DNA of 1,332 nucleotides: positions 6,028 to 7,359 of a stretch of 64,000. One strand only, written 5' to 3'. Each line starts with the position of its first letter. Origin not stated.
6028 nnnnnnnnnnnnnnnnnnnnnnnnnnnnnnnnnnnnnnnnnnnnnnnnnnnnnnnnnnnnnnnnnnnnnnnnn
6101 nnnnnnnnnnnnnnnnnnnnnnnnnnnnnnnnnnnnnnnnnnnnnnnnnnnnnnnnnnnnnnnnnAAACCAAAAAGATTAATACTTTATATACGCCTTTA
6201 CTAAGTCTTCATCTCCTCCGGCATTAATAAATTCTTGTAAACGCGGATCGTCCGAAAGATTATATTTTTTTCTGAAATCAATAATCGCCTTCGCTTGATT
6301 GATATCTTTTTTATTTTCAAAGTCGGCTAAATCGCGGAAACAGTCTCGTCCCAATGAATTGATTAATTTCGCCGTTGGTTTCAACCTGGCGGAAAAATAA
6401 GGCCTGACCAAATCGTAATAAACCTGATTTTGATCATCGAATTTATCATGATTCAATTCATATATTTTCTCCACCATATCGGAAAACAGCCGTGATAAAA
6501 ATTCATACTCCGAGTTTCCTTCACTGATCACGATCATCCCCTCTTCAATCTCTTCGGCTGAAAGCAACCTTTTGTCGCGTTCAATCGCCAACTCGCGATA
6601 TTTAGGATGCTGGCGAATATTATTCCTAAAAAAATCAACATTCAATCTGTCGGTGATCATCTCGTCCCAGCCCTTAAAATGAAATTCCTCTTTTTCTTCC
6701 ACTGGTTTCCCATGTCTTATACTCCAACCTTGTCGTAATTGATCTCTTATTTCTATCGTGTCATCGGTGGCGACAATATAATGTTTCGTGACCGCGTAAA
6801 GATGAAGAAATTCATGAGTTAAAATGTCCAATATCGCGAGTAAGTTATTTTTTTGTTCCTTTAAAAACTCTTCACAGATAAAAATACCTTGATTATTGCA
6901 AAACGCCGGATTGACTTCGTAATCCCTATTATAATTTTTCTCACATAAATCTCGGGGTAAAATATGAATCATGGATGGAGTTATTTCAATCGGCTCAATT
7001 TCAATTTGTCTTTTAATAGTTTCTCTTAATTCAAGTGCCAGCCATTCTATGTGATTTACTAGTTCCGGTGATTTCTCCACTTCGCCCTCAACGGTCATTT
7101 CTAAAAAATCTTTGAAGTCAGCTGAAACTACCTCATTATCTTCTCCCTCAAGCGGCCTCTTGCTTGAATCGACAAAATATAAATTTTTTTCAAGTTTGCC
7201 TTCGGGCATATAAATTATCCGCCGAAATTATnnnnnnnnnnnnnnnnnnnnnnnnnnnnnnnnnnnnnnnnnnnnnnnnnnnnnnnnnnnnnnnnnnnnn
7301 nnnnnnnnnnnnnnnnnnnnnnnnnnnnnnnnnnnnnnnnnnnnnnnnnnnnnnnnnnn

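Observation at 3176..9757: por operon remodelled: three tandem diverged HExxH paralogs translationally coupled between porG and porA, porD missing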

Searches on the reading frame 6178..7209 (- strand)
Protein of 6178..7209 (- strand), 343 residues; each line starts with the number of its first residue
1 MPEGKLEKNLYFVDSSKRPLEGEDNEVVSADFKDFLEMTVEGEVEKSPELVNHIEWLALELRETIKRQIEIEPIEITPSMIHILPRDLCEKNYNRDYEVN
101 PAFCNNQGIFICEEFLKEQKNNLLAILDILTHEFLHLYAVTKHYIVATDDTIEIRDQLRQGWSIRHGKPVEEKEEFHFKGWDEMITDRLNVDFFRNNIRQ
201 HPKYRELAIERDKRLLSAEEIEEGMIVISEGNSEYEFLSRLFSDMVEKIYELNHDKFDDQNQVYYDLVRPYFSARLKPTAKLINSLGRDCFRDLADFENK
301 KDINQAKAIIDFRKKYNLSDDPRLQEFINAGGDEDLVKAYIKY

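Call 3: search_protein_families(library=pfam, proteins=[window:6178-7209:-], max_evalue=0.1)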
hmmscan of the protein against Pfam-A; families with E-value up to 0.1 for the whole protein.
window:6178-7209:- (343 aa): 2 families
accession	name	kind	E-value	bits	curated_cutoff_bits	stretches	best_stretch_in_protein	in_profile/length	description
PF09768.15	Peptidase_M76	-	0.023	14.9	25.2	1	87-144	39-86/170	Peptidase M76 family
PF23613.1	ELP3_N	-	0.066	13.6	27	0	297-333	16-52/70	ELP3 N-terminal domain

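Call 4: search_protein_families(library=ncbifam, proteins=[window:6178-7209:-], max_evalue=0.1)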
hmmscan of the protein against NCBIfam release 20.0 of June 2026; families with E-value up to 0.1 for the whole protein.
window:6178-7209:- (343 aa): 1 family
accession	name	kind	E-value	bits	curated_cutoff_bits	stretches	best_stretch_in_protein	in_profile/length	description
NF041236.1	CAS_III-E_sigma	exception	0.072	13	100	1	171-226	70-128/206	type III-E CRISPR-associated RpoE-like sigma factor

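Call 8: search_protein_families(library=padloc, proteins=[window:6178-7209:-], max_evalue=1)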
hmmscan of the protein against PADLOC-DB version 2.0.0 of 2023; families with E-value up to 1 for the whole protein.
window:6178-7209:- (343 aa): 0 families

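Call 9: search_protein_families(library=phrogs, proteins=[window:6178-7209:-], max_evalue=1)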
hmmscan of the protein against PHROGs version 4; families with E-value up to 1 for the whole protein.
window:6178-7209:- (343 aa): 2 families
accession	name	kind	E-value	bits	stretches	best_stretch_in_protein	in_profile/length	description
phrog_15541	-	unknown function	0.0046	18.3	1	232-306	40-114/130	-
phrog_6361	-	unknown function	0.3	11.7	1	101-141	58-98/203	-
